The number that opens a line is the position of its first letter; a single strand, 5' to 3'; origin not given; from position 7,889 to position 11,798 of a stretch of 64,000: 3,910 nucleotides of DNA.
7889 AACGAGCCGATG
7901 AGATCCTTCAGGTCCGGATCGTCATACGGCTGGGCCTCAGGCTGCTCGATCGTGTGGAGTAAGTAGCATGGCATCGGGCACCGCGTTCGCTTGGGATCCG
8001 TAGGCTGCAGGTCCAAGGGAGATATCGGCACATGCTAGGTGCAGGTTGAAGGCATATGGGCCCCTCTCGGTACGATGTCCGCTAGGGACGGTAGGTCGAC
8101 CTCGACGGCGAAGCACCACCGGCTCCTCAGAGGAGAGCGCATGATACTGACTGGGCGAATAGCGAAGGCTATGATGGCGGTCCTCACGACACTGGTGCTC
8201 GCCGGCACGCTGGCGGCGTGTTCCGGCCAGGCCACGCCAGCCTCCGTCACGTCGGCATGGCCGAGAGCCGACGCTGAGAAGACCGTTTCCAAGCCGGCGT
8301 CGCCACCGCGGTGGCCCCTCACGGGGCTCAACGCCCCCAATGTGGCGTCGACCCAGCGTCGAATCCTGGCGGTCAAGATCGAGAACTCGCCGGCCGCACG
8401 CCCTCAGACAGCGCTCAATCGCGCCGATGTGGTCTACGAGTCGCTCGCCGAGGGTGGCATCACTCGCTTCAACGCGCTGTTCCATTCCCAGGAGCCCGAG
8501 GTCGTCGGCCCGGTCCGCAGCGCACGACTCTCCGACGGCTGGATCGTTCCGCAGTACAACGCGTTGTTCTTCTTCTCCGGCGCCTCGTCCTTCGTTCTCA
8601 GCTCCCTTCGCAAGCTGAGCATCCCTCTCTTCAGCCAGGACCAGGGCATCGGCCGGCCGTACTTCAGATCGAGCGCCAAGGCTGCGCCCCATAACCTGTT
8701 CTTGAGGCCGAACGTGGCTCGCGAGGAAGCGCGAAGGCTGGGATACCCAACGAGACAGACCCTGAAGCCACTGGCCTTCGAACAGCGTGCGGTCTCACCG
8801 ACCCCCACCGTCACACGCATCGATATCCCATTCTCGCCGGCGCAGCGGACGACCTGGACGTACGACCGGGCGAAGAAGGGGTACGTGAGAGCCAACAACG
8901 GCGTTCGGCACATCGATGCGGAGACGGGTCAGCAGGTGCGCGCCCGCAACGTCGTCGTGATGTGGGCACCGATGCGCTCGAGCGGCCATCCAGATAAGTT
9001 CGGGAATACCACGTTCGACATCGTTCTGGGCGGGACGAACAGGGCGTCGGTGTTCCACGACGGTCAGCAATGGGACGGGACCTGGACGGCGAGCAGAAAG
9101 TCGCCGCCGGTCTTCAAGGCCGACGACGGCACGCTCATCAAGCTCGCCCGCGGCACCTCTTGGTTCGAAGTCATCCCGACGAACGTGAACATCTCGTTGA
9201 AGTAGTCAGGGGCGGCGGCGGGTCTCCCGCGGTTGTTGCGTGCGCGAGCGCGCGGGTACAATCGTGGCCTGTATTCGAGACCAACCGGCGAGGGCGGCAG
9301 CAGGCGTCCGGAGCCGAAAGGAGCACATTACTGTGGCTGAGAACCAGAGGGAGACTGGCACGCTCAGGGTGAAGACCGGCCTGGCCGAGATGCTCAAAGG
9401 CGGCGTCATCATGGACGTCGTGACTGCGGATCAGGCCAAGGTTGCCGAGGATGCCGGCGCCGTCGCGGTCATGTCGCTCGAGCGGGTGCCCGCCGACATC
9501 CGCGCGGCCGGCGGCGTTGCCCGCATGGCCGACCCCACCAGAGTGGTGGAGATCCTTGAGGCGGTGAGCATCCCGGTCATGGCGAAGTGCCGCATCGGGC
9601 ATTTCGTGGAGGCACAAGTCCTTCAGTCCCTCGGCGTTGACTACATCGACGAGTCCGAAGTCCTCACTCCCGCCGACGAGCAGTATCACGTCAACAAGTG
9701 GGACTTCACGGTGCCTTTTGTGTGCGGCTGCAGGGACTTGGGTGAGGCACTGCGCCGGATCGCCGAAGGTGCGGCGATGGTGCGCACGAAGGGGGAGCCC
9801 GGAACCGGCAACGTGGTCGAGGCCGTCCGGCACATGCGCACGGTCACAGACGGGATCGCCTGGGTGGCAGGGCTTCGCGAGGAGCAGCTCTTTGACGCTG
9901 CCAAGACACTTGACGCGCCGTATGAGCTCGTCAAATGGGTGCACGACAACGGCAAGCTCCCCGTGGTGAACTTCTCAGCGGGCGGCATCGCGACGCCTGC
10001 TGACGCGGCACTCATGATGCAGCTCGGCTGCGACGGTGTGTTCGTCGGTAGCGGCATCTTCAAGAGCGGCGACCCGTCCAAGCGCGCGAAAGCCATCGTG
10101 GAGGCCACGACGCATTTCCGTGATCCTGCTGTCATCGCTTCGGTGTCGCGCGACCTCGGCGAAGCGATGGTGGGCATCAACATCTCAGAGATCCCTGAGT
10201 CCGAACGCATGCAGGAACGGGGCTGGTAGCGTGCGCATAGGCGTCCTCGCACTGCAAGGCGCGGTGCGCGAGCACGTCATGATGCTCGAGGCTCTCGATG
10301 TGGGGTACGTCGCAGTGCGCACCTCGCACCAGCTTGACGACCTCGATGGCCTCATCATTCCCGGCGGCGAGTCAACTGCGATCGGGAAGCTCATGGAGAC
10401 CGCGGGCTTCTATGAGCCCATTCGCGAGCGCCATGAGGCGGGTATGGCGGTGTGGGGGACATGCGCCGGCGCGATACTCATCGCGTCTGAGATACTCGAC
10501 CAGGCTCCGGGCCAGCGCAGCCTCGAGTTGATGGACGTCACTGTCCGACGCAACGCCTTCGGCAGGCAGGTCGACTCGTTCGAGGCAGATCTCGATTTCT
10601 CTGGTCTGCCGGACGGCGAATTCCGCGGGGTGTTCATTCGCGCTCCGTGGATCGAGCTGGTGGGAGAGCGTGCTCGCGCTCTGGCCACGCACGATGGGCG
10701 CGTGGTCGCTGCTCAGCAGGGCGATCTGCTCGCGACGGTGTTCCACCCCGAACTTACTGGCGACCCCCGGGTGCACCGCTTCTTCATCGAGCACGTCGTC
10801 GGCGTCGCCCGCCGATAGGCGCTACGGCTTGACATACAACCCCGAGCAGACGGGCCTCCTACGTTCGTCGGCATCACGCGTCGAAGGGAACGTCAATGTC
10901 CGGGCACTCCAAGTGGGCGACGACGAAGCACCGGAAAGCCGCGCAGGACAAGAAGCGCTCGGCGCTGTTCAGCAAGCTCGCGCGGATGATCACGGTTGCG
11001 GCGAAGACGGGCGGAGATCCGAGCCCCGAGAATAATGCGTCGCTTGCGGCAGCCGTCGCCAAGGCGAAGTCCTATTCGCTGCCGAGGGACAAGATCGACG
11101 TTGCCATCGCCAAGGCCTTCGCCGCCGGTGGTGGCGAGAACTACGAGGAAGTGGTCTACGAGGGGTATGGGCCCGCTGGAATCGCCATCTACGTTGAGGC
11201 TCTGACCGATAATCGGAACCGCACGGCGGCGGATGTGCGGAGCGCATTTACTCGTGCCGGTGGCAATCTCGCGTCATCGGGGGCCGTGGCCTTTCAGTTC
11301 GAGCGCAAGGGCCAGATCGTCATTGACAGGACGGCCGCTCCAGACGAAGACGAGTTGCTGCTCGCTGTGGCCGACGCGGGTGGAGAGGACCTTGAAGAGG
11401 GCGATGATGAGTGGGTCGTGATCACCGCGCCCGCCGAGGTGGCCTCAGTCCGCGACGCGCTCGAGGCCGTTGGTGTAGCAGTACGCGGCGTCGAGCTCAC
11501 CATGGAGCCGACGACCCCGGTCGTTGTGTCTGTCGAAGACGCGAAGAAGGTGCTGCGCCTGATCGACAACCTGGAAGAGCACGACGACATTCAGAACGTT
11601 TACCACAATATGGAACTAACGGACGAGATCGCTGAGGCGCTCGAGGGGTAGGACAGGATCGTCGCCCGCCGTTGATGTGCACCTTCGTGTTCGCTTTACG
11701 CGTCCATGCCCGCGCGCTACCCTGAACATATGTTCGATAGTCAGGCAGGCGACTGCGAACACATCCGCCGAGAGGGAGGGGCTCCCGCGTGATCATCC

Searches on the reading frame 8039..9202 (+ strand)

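Call 71: search_protein_families(library=pfam, proteins=[window:8039-9202:+], max_evalue=0.00001)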
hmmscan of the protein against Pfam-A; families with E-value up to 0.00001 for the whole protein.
window:8039-9202:+ (388 aa): 2 families
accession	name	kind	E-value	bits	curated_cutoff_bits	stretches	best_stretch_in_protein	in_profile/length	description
PF11258.13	DUF3048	-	1.3e-38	132.8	25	1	94-236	1-147/148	Protein of unknown function (DUF3048) N-terminal domain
PF17479.7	DUF3048_C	-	6.3e-22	78.5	25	1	261-375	1-113/114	Protein of unknown function (DUF3048) C-terminal domain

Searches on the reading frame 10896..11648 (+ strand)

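Call 71: search_protein_families(library=pfam, proteins=[window:10896-11648:+], max_evalue=0.00001)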
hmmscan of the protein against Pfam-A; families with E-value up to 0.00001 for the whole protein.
window:10896-11648:+ (251 aa): 2 families
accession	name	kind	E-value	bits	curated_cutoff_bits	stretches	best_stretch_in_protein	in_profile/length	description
PF01709.26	Transcrip_reg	-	4.7e-57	192.6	27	1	83-239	1-160/160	TACO1/YebC second and third domain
PF20772.2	TACO1_YebC_N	-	6.1e-26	91.1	36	1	5-74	1-70/73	TACO1/YebC protein N-terminal domain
